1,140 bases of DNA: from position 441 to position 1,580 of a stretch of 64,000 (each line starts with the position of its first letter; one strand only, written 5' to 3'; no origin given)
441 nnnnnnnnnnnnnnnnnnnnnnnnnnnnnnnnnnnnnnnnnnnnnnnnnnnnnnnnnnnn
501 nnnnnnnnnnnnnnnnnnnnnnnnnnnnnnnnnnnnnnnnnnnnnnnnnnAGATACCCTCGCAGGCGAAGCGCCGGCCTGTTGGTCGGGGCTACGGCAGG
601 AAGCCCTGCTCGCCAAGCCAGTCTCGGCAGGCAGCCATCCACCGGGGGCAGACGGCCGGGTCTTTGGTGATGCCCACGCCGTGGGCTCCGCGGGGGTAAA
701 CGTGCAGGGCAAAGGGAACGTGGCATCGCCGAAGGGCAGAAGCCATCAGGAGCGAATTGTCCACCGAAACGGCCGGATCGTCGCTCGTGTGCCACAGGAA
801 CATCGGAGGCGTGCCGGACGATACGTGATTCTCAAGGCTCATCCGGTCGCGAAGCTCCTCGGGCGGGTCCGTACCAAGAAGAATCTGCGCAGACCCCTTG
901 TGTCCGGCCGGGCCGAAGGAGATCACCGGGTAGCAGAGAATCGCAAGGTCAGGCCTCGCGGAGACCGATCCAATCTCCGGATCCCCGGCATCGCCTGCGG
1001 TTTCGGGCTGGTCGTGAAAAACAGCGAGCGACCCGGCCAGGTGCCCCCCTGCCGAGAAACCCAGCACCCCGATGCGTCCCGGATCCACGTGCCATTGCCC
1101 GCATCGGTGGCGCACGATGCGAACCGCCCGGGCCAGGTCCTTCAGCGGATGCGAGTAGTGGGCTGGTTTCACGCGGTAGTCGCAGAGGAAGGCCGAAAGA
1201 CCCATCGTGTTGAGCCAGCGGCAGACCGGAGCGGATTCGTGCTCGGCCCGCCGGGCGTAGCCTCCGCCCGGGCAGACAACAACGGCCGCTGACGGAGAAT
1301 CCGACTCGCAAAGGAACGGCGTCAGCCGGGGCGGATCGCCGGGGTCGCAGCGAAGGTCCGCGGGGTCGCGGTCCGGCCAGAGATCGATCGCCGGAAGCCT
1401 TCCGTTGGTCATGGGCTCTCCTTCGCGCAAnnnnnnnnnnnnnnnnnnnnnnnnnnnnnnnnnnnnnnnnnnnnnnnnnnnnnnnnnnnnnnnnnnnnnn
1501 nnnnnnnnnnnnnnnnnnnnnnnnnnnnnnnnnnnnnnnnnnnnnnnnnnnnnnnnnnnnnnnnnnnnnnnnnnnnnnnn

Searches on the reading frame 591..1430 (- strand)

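Call 92: search_protein_families(library=pfam, proteins=[window:591-1430:-], max_evalue=0.001)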
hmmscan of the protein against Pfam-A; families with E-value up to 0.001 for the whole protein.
window:591-1430:- (279 aa): 4 families
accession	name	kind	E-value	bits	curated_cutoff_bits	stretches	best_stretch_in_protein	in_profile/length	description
PF20434.5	BD-FAE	-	5.2e-18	65.8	26.8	1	44-233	10-215/215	BD-FAE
PF07859.19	Abhydrolase_3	-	2e-12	47.8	25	1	55-251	6-207/210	alpha/beta hydrolase fold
PF00326.27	Peptidase_S9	-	3.5e-11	43.4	22.6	1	190-272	125-206/213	Prolyl oligopeptidase family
PF01738.24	DLH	-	4.1e-05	23.7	21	0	206-258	142-194/217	Dienelactone hydrolase family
